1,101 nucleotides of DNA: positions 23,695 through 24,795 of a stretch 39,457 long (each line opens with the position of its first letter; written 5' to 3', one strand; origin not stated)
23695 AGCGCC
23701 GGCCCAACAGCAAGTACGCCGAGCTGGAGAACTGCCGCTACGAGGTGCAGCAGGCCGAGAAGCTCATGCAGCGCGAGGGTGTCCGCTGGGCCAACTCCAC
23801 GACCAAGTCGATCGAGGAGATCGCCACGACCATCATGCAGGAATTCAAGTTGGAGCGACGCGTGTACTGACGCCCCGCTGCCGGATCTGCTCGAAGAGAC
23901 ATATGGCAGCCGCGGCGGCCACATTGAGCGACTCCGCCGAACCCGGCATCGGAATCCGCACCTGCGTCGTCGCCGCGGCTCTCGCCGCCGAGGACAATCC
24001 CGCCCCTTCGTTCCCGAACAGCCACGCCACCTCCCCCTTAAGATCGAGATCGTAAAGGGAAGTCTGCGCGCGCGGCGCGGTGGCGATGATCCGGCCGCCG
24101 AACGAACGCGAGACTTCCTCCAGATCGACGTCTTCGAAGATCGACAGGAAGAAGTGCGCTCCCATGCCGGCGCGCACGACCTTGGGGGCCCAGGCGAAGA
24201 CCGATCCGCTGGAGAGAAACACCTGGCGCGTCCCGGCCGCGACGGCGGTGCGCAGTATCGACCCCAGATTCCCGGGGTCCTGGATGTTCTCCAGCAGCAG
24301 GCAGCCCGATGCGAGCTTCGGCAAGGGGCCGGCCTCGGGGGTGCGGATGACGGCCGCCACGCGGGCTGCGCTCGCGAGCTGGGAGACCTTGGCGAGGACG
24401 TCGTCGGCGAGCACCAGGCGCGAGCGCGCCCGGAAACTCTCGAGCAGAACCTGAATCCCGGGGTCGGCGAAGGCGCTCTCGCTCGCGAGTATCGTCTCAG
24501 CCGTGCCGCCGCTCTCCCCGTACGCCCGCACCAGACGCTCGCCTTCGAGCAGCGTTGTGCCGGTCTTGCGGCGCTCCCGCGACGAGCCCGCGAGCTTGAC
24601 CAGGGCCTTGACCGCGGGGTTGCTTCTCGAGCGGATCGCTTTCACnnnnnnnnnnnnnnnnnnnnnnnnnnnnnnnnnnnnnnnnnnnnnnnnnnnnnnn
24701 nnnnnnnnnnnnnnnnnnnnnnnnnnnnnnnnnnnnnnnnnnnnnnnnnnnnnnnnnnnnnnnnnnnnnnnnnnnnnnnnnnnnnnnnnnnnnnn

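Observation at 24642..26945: Divergent EgtB-like synthase + dedicated glycosyltransferase: candidate selenoneine-type (senA/senB-like) module without a local selenophosphate synthetase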

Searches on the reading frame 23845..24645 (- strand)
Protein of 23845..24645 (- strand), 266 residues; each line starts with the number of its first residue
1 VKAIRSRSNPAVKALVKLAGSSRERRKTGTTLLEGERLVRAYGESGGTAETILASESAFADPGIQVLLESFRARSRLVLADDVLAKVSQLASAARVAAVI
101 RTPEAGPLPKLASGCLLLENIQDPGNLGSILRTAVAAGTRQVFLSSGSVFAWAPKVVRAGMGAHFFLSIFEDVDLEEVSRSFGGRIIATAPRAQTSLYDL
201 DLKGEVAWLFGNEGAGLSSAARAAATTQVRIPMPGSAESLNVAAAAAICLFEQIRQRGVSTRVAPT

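Call 21: search_protein_families(library=pfam, proteins=[window:23845-24645:-], max_evalue=0.0001)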
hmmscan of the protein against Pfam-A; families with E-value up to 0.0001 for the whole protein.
window:23845-24645:- (266 aa): 2 families
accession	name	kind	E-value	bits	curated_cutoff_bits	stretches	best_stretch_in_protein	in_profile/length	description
PF00588.24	SpoU_methylase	-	4.2e-35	121.4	29.7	1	116-251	4-142/142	SpoU rRNA Methylase family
PF22435.1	MRM3-like_sub_bind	-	4.3e-08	33.9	27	1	9-98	1-84/84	MRM3-like substrate binding domain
